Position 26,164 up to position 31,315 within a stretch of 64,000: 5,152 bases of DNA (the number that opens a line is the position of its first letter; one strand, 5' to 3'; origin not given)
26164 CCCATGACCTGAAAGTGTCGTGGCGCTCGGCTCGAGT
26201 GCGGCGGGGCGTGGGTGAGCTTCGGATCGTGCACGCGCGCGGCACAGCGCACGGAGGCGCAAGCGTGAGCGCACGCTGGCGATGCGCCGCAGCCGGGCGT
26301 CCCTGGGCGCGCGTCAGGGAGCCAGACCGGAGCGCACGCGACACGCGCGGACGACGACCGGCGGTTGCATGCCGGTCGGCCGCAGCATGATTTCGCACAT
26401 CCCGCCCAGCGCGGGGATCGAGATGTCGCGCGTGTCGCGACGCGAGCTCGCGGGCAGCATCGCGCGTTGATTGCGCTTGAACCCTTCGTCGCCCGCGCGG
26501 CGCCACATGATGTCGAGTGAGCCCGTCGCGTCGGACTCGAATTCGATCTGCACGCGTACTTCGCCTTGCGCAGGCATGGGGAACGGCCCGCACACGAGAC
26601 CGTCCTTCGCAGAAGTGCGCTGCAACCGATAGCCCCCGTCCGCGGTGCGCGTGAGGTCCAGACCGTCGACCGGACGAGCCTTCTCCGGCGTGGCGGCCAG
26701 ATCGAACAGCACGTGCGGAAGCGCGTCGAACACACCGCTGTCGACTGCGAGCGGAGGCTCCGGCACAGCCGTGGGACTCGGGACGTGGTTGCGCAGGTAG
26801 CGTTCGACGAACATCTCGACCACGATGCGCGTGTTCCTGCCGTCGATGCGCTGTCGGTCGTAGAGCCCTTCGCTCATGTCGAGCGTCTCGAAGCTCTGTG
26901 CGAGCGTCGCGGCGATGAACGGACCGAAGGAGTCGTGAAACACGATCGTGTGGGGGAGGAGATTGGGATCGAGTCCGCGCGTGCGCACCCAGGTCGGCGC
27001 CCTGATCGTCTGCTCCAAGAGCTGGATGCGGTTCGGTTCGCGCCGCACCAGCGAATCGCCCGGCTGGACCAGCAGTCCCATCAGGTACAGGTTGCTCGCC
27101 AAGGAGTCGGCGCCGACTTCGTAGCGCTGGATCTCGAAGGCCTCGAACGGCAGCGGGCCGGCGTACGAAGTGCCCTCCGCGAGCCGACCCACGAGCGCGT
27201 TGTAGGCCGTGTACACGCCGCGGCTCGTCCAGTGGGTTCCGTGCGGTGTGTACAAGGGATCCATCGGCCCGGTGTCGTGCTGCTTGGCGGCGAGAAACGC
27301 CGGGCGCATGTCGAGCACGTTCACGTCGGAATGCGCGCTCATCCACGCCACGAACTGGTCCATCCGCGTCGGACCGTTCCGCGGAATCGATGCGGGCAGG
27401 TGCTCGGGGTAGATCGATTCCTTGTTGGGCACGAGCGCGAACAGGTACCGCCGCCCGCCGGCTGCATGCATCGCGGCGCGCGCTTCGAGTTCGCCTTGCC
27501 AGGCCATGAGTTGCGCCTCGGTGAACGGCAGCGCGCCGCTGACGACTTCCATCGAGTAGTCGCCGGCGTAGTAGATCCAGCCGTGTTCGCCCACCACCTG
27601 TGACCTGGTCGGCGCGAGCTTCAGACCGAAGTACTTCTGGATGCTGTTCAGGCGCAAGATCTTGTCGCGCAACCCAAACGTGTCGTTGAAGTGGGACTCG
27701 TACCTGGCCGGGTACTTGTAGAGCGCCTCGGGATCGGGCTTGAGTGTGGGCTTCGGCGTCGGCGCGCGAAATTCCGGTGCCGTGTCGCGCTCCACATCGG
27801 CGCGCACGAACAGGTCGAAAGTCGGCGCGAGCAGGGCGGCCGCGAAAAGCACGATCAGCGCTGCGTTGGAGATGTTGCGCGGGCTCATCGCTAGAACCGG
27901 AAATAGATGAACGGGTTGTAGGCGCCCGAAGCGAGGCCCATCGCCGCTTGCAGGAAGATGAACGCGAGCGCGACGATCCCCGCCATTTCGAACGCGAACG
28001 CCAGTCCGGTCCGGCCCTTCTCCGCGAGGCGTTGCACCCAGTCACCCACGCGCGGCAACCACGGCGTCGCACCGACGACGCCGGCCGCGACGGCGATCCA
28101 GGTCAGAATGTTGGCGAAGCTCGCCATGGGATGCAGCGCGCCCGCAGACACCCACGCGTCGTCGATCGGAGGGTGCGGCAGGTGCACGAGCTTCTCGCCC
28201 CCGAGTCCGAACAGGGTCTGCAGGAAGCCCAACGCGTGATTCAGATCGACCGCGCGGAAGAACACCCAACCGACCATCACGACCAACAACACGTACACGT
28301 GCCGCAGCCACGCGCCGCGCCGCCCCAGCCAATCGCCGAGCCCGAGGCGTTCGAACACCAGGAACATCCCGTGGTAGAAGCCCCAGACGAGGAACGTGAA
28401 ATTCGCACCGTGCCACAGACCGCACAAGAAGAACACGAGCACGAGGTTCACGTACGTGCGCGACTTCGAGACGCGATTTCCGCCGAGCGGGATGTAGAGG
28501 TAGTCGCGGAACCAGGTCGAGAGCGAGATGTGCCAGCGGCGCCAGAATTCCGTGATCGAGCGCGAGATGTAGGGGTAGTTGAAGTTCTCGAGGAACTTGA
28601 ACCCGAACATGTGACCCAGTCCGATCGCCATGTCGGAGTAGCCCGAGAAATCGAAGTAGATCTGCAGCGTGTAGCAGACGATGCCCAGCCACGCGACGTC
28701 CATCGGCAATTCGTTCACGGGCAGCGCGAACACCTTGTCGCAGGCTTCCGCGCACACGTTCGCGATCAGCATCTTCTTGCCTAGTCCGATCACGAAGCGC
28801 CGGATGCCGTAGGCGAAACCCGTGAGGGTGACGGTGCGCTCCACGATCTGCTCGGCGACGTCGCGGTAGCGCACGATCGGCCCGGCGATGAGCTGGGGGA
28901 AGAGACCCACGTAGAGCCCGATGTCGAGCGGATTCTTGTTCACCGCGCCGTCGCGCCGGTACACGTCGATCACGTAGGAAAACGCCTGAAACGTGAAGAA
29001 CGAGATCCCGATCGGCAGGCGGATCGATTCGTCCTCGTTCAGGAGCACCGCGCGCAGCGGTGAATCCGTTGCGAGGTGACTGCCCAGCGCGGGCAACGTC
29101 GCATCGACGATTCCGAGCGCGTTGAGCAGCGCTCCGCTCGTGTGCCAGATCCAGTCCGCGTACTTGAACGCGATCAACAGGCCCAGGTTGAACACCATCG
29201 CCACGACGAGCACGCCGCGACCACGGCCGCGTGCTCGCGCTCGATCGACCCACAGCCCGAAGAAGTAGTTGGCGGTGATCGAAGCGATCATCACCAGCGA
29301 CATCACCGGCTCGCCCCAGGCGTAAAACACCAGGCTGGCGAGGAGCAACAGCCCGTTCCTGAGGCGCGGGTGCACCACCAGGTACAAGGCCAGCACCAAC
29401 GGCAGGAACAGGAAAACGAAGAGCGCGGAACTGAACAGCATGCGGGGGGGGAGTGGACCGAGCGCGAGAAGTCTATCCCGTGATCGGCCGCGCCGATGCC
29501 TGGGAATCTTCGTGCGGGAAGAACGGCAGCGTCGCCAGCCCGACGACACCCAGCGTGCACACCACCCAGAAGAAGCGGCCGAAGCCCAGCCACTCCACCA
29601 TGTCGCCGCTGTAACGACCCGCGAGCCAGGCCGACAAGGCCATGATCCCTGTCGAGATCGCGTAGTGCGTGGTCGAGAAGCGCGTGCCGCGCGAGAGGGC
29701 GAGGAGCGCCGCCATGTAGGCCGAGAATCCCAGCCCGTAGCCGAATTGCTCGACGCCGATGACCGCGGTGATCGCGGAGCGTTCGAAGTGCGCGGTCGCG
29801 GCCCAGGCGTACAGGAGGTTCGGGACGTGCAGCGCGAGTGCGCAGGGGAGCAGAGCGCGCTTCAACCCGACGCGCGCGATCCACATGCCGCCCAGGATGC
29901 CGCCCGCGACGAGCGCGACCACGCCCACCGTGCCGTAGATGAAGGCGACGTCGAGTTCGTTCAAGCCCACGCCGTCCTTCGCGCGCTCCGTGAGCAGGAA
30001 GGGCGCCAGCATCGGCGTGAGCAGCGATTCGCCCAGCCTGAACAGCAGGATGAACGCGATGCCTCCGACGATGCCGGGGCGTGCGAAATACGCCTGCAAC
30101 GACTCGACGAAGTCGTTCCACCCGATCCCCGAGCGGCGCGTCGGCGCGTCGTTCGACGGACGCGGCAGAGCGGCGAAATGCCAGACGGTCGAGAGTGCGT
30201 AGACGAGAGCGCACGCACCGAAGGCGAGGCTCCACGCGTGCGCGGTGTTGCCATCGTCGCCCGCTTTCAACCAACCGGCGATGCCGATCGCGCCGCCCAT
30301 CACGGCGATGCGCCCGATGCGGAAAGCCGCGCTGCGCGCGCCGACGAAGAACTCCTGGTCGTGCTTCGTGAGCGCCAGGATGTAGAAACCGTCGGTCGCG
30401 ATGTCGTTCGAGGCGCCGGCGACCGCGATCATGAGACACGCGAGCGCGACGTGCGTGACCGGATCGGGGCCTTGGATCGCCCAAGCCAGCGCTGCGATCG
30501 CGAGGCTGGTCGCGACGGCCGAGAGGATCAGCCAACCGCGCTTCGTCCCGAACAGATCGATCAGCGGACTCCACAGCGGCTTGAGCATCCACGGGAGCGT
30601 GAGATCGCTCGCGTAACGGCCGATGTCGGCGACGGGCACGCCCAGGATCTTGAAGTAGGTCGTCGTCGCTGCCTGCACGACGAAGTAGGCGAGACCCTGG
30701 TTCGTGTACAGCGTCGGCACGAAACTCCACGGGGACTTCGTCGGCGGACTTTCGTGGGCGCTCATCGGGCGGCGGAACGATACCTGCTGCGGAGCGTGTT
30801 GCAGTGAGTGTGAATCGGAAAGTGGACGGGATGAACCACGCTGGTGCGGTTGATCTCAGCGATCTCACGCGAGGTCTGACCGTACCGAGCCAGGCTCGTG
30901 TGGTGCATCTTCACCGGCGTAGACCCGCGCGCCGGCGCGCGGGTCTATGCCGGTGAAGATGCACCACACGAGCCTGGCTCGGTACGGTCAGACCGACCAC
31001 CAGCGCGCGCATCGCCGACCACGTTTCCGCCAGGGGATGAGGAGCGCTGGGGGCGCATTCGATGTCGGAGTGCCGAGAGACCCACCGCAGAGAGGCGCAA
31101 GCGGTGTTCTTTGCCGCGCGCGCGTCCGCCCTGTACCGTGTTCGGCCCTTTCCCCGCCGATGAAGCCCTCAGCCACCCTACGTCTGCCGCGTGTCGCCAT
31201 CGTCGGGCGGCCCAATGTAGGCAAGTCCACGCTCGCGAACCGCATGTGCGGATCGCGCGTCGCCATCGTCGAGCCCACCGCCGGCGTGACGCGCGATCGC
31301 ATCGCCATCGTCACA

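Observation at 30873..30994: Two-copy long palindromic element whose differences are compensatory across the arms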

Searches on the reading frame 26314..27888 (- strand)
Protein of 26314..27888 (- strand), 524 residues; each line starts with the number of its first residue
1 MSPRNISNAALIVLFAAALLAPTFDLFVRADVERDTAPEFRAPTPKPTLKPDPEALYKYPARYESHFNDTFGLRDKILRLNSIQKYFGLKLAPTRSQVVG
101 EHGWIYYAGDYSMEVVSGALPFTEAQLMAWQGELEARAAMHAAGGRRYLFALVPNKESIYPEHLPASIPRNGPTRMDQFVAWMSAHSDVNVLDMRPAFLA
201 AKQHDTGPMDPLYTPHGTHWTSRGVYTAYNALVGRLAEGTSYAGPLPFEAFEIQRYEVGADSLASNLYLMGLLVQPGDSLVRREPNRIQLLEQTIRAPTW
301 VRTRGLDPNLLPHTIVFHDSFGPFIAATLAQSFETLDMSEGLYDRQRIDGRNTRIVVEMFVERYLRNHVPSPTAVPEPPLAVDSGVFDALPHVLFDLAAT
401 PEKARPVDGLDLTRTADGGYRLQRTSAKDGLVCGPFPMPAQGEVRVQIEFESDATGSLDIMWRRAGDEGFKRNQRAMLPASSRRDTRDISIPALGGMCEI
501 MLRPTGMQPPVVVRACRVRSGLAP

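Call 59: search_protein_families(library=pfam, proteins=[window:26314-27888:-], max_evalue=0.01)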
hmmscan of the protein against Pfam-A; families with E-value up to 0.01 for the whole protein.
window:26314-27888:- (524 aa): 1 family
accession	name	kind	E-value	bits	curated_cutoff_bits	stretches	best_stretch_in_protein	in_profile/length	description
PF16822.11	ALGX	-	3.3e-13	50.4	26.5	1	98-253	2-146/268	SGNH hydrolase-like domain, acetyltransferase AlgX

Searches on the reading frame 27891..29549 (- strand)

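Call 7: search_protein_families(library=pfam, proteins=[window:27891-29549:-], max_evalue=0.001)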
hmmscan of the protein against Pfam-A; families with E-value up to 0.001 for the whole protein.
window:27891-29549:- (552 aa): 2 families
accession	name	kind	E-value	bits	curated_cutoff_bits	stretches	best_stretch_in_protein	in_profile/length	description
PF03062.24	MBOAT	-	1.7e-32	113.5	27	1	208-402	82-296/337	MBOAT, membrane-bound O-acyltransferase family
PF13813.11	MBOAT_2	-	2.5e-05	24.9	25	1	323-385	5-69/85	Membrane bound O-acyl transferase family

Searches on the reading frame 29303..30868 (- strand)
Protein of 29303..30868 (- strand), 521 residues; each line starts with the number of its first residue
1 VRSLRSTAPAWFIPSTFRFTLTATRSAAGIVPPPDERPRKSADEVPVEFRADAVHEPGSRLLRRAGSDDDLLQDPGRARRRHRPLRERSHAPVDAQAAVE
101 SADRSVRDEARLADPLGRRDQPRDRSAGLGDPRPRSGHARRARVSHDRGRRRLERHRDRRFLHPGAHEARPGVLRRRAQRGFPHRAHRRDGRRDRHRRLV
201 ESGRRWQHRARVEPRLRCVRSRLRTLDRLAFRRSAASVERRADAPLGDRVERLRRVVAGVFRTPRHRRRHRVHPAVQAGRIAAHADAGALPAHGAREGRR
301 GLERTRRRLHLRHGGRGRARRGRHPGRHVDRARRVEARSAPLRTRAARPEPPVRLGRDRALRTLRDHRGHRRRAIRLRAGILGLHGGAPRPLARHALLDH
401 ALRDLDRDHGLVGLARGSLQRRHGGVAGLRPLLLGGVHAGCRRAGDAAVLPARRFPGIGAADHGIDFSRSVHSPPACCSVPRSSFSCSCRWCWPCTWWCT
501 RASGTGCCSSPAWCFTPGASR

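Call 7: search_protein_families(library=pfam, proteins=[window:29303-30868:-], max_evalue=0.001)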
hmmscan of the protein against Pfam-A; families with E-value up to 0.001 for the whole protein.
window:29303-30868:- (521 aa): 0 families

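Call 28: find_homologous_proteins(query=window:29476-30765:-, max_evalue=1e-30)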
Query window:29476-30765:- (430 aa): 787 proteins with E <= 1e-30 among 8000 candidates; the best 120 are listed.
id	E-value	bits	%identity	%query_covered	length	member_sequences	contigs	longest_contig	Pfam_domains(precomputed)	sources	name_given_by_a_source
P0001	2.5e-283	958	100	100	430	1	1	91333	PF03092.23,PF07690.22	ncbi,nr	ncbi:MAG: MFS transporter [Planctomycetes bacterium]|nr:MFS transporter [Planctomycetota bacterium]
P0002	6.5e-155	534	58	100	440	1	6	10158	-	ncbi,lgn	-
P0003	2.4e-152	526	57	100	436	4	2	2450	PF07690.22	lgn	-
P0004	2.0e-151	523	58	98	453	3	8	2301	PF03092.23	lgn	-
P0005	1.4e-149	517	58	97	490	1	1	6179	PF03092.23,PF07690.22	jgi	jgi:PAT family beta-lactamase induction signal transducer AmpG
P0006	2.1e-149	516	58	100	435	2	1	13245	PF07690.22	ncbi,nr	ncbi:MAG: MFS transporter [Planctomycetota bacterium]|nr:MFS transporter [Planctomycetota bacterium]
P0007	1.7e-146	507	57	95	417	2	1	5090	PF03092.23,PF07690.22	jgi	jgi:PAT family beta-lactamase induction signal transducer AmpG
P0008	5.9e-146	505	55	99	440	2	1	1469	PF07690.22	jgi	jgi:PAT family beta-lactamase induction signal transducer AmpG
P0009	3.1e-145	503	56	96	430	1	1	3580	PF03092.23,PF07690.22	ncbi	-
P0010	6.4e-145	502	56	98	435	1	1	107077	PF07690.22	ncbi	-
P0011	6.5e-144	498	57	96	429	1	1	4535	PF03092.23,PF07690.22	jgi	jgi:PAT family beta-lactamase induction signal transducer AmpG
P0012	8.0e-128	445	51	99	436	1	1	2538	PF03092.23,PF07690.22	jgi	jgi:MFS transporter, PAT family, beta-lactamase induction signal transducer AmpG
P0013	5.8e-126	439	52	98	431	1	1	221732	PF03092.23,PF07690.22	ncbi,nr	ncbi:MAG: MFS transporter [Planctomycetota bacterium]|nr:MFS transporter [Planctomycetota bacterium]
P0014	1.3e-124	435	52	100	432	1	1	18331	PF13000.14,PF03092.23,PF07690.22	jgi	jgi:PAT family beta-lactamase induction signal transducer AmpG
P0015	1.4e-124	435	52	97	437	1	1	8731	PF03092.23,PF07690.22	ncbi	-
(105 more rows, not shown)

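Call 29: find_encoding_contigs(protein=P0001, flank=10000, max_places=5)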
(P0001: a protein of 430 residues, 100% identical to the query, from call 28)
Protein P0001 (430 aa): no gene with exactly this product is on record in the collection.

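Call 68: list_cluster_members(proteins=[P0001])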
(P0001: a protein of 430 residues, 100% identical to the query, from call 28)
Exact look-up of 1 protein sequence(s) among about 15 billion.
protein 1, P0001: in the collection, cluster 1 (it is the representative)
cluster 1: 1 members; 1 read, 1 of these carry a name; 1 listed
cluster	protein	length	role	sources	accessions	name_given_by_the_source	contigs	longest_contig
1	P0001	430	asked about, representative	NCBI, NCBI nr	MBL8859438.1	MAG: MFS transporter [Planctomycetes bacterium] | MFS transporter [Planctomycetota bacterium]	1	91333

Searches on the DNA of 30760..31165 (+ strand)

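Call 52: search_rna_families(source=window, start=30760, end=31165, threshold=evalue, max_evalue=1)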
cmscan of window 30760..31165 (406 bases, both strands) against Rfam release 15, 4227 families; matches with E-value up to 1: 10.
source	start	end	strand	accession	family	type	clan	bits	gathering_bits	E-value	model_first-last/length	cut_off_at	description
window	30874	30993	+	RF04159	MIR1437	Gene; miRNA;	-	88.4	168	4.2e-16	1-192/192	no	MIR1437 microRNA precursor family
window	30874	30993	-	RF04159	MIR1437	Gene; miRNA;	-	86.3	168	1.2e-15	1-192/192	no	MIR1437 microRNA precursor family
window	30897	30971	+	RF03175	MIR3454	Gene; miRNA;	-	45.9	142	1.5e-08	1-147/147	no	MIR3454 microRNA precursor family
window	30890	30977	-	RF03390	mir-2450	Gene; miRNA;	-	32.9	59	0.00013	1-73/73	no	mir-2450 microRNA precursor family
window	30873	30997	+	RF02571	Mcr7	Gene; sRNA;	-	31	380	6.4e-06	29-208/351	no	mcr7 sRNA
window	30888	30979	+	RF03804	mir-4989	Gene; miRNA;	-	28.5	49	0.0004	1-80/80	no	mir-4989 microRNA precursor family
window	30846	30953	-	RF02916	atpB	Cis-reg;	-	24.8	37.4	0.0015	1-128/128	no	atpB RNA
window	30892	30975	+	RF03390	mir-2450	Gene; miRNA;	-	24.5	59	0.019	1-73/73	no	mir-2450 microRNA precursor family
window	30852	30990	-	RF02647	Cis52_sRNA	Gene; sRNA;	-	23.5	56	0.015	1-179/179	no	Ruegeria cis52 sRNA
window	30908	30961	+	RF03407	MIR531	Gene; miRNA;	-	21.4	70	0.15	1-69/69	no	MIR531 microRNA precursor family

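Call 62: build_rna_model(alignment_id=A3, structure=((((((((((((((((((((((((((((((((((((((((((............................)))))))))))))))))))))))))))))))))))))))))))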
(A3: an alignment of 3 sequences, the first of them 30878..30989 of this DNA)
Model R1 built from alignment A3 (3 sequences, 112 columns); structure: as given.
model positions 112; base pairs 42; branch points 0; effective number of sequences 0.74; information 0.59 bits per position. Calibrated on 0.2 Mb of random sequence (short: E-values are rough).
structure used (alignment columns):
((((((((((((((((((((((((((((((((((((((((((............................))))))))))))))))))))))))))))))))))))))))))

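Call 63: search_with_rna_model(model_id=R1, sources=[window, L001, L002, L003, L004, L005, L006, L007, L008, L009, L010, L011, L012, L013, L014, L015, L016, L017, L018, L019, L020, L021, L022, L023, L024, L025, L026, L027, L028, L029, L030, L031, L032, L033, L034, L035, L036, L037, L038, L039, L040, L041, L042, L043, L044, L045, L046, L047, L048, L049, L050, L051, L052, L053, L054, L055, L056, L057, L058, L059, L060, L061, L081], max_evalue=1)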
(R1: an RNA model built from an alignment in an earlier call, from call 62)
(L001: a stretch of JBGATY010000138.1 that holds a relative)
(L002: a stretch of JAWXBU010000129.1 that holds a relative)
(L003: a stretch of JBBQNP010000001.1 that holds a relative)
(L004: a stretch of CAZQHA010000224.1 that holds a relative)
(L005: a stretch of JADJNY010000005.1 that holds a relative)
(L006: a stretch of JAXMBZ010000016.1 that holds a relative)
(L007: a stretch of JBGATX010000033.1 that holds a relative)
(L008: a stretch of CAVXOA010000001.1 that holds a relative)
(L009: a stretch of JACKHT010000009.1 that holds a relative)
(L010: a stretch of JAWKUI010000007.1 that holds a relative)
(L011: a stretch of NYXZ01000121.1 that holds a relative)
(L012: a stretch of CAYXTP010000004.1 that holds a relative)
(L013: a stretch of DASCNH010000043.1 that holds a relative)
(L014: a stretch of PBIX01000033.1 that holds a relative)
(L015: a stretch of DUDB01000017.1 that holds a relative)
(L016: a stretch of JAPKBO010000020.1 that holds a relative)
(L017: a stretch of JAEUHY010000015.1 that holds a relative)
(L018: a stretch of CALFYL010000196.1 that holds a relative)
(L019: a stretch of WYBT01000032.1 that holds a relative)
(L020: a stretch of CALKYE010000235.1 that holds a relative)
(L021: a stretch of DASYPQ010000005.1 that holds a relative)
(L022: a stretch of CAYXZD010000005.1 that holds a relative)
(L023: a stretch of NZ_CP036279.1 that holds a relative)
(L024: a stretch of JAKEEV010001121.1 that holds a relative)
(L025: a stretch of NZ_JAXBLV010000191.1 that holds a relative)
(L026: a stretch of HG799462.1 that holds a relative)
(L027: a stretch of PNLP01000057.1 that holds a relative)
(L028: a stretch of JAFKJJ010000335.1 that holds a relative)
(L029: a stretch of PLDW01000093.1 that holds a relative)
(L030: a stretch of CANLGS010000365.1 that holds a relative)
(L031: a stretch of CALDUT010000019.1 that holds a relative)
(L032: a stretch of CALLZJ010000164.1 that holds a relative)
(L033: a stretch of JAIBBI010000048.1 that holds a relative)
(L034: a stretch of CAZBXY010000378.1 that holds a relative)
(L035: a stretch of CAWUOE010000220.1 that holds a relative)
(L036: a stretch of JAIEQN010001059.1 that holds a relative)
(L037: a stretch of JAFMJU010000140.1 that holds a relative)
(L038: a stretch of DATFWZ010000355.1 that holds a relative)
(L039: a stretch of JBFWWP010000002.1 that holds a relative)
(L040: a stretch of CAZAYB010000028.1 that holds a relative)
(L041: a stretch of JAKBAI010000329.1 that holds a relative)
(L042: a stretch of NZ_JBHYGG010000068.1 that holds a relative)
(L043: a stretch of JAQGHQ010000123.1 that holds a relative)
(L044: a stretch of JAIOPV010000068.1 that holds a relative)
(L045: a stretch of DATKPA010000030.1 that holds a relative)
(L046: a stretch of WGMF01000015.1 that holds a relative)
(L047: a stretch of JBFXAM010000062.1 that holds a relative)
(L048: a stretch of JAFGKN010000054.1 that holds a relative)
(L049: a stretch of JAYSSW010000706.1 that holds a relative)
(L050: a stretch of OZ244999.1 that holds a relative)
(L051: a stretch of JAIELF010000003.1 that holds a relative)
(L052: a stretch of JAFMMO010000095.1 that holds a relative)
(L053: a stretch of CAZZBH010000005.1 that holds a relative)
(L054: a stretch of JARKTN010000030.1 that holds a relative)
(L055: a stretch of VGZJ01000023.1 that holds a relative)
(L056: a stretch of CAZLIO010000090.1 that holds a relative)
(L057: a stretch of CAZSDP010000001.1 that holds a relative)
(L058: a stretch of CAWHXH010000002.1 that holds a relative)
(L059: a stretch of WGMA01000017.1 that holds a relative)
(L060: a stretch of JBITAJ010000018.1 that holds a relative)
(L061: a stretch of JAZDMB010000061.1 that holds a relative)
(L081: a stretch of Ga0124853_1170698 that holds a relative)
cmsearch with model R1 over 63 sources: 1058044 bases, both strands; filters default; matches with E-value up to 1: 17.
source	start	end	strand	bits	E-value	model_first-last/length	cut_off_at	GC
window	30878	30989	+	129.5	2.4e-25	1-112/112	no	0.69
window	61178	61289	+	129.5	2.4e-25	1-112/112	no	0.69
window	61178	61289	-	128.4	4.2e-25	1-112/112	no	0.69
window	30878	30989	-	126.6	1.1e-24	1-112/112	no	0.69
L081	172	276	+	107.3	2.1e-20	1-112/112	no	0.7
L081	172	276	-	89.7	1.7e-16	1-112/112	no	0.7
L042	14961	15020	-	35.6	0.00017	1-112/112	no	0.77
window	15333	15376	-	26.3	0.02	1-112/112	no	0.8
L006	18918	18990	+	24.4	0.054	1-112/112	no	0.77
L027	9832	9876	-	23.1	0.1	1-112/112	no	0.71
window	15333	15376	+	21.6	0.23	1-112/112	no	0.8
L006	18918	18990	-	20.6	0.36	1-112/112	no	0.77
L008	2304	2394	-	20.3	0.42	1-112/112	no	0.66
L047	2830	2924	-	19.9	0.52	1-112/112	no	0.8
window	9004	9094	-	19.1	0.79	1-112/112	no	0.76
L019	2495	2564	+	19.1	0.81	1-112/112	no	0.76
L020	9347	9421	-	18.7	0.96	1-112/112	no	0.76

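Call 74: search_with_rna_model(model_id=R1, sources=[L082, L083], max_evalue=1)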
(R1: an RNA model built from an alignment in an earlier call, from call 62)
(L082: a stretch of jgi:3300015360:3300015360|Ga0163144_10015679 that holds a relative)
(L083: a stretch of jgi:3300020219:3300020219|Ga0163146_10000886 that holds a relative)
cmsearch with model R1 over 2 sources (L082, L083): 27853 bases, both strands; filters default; matches with E-value up to 1: 0.
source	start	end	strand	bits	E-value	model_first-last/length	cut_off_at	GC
